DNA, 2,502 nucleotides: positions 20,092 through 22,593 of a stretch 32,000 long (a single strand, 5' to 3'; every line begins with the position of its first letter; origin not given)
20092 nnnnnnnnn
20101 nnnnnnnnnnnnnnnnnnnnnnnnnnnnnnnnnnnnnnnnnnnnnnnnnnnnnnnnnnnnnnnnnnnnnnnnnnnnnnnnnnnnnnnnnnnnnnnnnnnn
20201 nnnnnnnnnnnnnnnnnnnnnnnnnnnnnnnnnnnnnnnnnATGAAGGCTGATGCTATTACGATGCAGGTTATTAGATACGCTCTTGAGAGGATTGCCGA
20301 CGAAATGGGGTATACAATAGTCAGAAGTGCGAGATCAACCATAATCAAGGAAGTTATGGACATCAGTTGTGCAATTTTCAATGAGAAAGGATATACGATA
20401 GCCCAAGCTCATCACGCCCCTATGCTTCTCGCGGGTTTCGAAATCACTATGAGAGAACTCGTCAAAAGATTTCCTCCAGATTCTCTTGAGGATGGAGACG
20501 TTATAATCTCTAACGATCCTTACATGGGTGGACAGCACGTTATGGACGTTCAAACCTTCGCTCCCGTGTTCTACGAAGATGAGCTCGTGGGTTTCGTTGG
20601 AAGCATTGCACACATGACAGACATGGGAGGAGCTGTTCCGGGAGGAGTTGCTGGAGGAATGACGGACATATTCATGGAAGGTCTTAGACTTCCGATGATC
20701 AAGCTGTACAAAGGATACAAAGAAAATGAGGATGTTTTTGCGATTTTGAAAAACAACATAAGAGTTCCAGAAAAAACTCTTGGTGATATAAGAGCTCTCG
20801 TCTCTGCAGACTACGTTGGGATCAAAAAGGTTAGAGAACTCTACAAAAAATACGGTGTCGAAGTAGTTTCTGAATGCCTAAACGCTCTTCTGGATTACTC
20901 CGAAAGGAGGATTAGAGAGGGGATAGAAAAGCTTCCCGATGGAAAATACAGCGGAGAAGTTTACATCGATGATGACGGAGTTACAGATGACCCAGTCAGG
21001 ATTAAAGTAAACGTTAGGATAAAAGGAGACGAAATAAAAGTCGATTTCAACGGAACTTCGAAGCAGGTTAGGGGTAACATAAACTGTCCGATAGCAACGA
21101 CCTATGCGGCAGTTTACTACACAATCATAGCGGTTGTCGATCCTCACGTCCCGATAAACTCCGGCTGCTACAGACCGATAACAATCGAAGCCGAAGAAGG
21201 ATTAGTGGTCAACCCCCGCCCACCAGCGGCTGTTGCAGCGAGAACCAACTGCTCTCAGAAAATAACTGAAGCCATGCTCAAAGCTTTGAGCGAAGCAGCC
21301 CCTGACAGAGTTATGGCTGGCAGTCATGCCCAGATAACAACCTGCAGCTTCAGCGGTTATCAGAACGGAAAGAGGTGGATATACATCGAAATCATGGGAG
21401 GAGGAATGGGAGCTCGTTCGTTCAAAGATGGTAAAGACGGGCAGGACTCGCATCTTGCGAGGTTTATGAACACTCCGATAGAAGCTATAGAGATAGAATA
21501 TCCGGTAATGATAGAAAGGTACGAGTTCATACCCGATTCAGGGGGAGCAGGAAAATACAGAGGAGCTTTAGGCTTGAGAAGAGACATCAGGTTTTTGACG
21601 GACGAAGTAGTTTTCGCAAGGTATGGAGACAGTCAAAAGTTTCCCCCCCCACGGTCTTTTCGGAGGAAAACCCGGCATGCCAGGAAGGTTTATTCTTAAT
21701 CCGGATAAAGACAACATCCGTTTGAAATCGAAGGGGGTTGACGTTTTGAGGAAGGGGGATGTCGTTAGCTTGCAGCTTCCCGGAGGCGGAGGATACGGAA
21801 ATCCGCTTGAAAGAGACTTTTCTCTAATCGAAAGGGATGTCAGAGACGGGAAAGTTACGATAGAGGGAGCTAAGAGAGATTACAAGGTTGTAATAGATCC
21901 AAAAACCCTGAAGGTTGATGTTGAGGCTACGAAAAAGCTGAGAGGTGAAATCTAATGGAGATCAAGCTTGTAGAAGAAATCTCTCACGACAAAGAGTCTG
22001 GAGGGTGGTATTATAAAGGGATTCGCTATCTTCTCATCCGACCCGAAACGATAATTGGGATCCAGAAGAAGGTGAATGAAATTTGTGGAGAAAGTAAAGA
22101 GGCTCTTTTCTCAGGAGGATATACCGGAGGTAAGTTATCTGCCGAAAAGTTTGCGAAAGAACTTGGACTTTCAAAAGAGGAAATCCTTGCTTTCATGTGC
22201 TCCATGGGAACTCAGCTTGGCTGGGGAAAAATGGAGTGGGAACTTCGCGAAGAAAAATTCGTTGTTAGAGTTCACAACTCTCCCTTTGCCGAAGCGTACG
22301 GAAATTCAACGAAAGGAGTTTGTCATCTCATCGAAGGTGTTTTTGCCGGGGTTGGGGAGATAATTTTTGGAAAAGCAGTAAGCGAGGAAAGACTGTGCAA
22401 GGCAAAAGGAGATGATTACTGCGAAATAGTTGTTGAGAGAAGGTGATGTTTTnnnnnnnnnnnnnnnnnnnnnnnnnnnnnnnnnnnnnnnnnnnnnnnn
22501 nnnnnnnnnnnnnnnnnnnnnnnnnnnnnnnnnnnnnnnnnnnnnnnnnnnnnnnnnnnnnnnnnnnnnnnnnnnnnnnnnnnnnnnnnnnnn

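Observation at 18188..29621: An 11-gene tightly coupled operon combines a HyuAB carboxylase-type enzyme, V4R sensor, ACAD, B12 mutase, NrpR-like regulator and a W-AOR module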

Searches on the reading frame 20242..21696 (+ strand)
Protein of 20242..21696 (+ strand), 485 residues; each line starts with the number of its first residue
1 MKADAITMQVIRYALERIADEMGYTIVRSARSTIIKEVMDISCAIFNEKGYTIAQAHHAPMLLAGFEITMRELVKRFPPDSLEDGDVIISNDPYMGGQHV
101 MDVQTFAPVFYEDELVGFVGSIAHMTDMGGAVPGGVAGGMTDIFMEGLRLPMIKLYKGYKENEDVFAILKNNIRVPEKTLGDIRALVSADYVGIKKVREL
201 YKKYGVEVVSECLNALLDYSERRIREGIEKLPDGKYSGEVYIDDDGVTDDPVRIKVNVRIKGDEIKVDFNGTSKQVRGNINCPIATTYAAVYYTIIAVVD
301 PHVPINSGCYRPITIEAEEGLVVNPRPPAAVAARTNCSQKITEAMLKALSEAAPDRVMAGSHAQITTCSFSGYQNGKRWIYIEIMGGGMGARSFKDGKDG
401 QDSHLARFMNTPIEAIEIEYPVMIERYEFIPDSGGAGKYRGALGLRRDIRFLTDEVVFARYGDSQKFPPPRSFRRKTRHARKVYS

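Call 4: search_protein_families(library=pfam, proteins=[window:20242-21696:+])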
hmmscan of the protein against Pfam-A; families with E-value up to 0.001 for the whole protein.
window:20242-21696:+ (485 aa): 1 family
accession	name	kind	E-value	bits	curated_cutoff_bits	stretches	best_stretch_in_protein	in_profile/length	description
PF02538.19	Hydantoinase_B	-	4.4e-167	557.1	26.8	1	4-469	1-464/519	Hydantoinase B/oxoprolinase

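Call 57: search_protein_families(library=ncbifam, proteins=[window:20242-21696:+], max_evalue=1e-10)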
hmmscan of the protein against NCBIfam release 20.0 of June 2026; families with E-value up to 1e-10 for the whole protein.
window:20242-21696:+ (485 aa): 2 families
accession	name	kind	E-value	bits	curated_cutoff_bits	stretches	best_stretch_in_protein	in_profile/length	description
NF050157.1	CapLactmsBetCapB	equivalog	6.6e-89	298.7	1000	1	4-469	2-472/577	caprolactamase subunit beta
NF042976.1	AcphenoCarb_ApcD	equivalog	4.8e-37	127.6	1500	1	81-445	107-483/685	acetophenone carboxylase subunit delta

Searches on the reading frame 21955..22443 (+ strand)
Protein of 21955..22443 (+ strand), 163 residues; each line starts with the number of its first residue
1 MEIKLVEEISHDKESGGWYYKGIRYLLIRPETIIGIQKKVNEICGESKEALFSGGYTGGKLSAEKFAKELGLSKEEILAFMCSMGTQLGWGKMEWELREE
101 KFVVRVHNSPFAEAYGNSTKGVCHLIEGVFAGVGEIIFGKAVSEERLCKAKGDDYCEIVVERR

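Call 4: search_protein_families(library=pfam, proteins=[window:21955-22443:+])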
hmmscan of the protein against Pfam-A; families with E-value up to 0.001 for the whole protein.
window:21955-22443:+ (163 aa): 1 family
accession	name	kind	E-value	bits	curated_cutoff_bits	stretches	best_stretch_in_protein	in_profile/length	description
PF02830.23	V4R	-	7.3e-14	52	31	1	103-161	2-61/62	V4R domain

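Call 53: search_solved_structures(query=window:21955-22443:+, max_evalue=0.01)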
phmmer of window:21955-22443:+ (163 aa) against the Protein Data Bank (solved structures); distinct sequences matched with E-value up to 0.01: 2.
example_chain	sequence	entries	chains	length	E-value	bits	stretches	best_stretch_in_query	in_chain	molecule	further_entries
5kbe_A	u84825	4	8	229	0.00043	23.5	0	5-159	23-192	MopR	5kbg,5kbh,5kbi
7vqf_A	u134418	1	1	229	0.002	21.3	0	6-159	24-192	Phenol sensing regulator, MopR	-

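Call 57: search_protein_families(library=ncbifam, proteins=[window:21955-22443:+], max_evalue=1e-10)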
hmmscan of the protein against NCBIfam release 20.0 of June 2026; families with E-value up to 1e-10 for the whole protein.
window:21955-22443:+ (163 aa): 0 families

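Call 84: search_solved_structures(query=window:21955-22443:+, max_evalue=0.01, show_alignments=1)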
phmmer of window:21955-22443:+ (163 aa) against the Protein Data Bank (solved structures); distinct sequences matched with E-value up to 0.01: 2.
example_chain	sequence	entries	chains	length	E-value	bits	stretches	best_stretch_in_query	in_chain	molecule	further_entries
5kbe_A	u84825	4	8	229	0.00043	23.5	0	5-159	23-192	MopR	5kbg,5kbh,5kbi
7vqf_A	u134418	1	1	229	0.002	21.3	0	6-159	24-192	Phenol sensing regulator, MopR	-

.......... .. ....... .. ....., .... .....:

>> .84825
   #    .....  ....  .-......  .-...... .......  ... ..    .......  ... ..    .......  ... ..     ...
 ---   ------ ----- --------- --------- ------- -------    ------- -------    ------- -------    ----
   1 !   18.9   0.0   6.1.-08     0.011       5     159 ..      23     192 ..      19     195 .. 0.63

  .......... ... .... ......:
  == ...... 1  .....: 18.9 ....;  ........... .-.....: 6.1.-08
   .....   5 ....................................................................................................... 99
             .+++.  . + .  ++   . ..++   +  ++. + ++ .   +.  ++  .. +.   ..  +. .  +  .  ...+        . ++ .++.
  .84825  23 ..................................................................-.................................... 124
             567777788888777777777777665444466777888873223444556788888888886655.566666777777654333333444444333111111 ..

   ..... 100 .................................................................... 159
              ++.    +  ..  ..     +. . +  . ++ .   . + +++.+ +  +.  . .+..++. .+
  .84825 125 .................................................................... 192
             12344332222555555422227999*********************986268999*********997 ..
